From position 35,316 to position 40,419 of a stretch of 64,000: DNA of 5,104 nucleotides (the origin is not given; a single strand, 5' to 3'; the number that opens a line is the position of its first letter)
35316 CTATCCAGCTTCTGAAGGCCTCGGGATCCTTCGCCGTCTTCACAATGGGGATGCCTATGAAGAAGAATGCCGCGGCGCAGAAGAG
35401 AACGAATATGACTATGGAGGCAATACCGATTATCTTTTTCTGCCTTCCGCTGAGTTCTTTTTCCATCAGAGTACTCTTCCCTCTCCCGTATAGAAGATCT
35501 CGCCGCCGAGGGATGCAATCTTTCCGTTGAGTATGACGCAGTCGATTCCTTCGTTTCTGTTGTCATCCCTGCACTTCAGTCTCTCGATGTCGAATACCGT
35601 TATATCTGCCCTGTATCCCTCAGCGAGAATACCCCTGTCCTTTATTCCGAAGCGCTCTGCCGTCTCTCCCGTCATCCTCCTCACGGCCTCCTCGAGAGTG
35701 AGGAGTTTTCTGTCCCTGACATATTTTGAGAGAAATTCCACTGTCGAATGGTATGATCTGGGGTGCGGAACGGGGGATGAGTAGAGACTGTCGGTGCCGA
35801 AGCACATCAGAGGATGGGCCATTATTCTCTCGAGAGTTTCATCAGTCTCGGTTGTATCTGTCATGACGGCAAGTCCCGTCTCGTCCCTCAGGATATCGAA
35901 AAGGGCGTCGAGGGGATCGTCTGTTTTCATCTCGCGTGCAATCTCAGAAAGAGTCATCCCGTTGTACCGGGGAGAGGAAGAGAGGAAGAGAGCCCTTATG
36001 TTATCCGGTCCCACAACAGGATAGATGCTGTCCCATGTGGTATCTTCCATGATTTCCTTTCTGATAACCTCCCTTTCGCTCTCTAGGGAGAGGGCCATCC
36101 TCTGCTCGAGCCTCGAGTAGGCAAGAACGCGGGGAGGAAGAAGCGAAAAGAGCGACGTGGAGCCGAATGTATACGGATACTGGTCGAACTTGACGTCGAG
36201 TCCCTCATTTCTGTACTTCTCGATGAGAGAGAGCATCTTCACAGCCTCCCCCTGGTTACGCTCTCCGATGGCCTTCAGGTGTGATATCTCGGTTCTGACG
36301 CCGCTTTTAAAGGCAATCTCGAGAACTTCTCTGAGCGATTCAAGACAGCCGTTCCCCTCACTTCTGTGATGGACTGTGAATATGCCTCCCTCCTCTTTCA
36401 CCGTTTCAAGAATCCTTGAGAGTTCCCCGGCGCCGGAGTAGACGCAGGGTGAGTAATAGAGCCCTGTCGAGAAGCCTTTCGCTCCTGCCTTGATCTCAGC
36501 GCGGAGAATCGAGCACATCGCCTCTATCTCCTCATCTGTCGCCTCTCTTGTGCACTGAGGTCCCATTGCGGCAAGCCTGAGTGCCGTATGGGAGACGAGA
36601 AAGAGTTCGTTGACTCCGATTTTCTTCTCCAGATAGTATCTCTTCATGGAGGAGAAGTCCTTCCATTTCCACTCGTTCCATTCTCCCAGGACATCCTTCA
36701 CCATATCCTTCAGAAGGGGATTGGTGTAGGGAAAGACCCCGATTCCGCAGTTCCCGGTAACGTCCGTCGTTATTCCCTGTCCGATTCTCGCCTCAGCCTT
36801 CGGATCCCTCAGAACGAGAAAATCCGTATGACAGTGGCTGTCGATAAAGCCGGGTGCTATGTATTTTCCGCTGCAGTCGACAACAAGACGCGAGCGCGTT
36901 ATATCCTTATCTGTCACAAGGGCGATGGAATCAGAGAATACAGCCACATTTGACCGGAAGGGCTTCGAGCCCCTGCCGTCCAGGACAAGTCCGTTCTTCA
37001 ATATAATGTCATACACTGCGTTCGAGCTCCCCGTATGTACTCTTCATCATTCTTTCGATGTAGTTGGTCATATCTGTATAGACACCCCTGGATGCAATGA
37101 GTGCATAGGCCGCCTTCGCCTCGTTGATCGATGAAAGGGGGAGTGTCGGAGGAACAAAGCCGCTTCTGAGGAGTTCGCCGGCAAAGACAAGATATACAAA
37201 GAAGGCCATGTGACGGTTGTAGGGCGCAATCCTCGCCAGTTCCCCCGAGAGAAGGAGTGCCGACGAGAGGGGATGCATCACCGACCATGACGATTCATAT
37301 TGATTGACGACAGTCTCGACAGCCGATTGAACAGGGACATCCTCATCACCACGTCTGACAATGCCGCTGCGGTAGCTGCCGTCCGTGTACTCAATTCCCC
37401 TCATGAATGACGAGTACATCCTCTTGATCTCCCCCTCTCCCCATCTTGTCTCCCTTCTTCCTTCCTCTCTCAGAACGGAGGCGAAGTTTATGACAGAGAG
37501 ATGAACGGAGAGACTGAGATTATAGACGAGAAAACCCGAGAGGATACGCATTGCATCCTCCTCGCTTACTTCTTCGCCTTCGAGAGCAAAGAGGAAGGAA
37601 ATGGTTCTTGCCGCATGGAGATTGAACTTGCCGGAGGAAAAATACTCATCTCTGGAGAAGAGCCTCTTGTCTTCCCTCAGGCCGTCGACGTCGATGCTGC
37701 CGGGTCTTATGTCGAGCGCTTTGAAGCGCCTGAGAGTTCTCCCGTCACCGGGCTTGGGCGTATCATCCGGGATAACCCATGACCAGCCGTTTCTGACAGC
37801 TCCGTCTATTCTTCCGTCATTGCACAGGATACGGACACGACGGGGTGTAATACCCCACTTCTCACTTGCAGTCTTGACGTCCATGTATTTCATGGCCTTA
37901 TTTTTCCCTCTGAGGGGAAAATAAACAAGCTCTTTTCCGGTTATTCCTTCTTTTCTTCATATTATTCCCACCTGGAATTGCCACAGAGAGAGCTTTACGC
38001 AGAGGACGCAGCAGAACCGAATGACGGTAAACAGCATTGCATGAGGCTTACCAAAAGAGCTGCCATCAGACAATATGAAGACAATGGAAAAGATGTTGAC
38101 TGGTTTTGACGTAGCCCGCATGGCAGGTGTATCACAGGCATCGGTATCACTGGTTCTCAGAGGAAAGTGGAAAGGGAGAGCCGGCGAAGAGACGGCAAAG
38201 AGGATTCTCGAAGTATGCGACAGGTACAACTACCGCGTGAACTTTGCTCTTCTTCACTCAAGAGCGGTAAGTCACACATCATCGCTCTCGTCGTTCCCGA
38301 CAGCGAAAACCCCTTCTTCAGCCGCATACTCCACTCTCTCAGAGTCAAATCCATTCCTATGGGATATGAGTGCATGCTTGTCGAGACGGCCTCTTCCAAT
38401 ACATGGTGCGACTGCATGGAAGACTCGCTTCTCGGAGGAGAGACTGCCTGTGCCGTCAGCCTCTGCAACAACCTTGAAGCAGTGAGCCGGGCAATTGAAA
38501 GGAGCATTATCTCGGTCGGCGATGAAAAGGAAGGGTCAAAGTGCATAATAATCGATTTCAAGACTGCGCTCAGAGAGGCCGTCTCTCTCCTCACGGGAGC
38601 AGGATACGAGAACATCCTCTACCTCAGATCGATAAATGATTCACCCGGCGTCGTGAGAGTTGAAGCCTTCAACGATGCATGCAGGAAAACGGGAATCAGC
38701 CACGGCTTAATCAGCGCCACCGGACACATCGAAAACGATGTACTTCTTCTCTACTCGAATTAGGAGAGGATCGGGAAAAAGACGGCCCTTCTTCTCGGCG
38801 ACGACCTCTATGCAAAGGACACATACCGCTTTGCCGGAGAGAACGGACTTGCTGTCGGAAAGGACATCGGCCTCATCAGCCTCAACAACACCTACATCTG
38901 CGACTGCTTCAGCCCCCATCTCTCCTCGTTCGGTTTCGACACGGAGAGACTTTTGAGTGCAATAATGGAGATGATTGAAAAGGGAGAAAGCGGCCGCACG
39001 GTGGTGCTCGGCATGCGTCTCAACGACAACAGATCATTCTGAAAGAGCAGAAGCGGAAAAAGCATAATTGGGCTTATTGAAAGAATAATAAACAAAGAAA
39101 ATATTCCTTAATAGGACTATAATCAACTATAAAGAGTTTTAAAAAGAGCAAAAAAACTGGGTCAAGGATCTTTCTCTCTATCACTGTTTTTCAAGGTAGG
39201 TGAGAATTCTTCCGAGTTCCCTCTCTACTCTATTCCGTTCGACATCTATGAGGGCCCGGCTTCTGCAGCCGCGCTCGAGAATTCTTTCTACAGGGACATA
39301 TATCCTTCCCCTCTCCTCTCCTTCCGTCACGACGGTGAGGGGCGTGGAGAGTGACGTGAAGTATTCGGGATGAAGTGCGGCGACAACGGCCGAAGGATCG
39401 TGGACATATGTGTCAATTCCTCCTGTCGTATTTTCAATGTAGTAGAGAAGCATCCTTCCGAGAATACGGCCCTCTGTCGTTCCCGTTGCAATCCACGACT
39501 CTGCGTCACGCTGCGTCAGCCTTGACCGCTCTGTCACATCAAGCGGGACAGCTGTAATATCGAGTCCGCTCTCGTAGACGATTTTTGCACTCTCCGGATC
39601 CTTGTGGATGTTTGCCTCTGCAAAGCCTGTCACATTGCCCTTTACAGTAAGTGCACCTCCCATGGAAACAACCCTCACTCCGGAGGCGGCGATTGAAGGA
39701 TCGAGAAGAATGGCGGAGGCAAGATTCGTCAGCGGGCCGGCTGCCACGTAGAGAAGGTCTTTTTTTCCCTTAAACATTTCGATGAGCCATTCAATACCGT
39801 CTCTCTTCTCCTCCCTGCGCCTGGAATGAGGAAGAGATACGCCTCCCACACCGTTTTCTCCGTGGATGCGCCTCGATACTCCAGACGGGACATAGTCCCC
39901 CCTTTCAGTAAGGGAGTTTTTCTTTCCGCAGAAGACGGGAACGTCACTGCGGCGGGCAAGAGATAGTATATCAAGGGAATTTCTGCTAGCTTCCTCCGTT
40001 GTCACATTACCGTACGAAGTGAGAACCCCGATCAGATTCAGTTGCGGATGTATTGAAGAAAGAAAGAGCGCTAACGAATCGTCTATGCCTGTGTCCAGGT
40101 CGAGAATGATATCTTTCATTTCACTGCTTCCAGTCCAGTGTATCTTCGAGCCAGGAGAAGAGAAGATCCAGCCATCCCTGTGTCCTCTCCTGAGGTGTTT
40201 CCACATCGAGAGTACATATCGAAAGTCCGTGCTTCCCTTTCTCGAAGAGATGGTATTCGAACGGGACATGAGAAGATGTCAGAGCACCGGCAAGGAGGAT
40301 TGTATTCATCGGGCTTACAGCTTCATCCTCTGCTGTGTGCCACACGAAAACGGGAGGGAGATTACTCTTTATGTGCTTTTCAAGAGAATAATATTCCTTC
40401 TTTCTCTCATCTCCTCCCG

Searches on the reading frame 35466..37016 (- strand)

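Call 46: search_protein_families(library=pfam, proteins=[window:35466-37016:-], max_evalue=0.00001)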
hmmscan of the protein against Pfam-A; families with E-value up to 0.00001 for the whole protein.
window:35466-37016:- (516 aa): 2 families
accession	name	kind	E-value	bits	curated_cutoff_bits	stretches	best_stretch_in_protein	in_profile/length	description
PF07969.17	Amidohydro_3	-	9.2e-33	114.9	29.7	2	383-500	350-470/472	Amidohydrolase family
PF01979.26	Amidohydro_1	-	3.1e-11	43.5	25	1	426-500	264-344/345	Amidohydrolase family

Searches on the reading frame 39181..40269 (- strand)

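Call 46: search_protein_families(library=pfam, proteins=[window:39181-40269:-], max_evalue=0.00001)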
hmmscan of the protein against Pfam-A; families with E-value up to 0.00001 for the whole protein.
window:39181-40269:- (362 aa): 1 family
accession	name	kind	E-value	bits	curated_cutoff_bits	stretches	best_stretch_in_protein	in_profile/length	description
PF01156.24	IU_nuc_hydro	-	1.1e-70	239.1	34.2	1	54-348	1-295/297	Inosine-uridine preferring nucleoside hydrolase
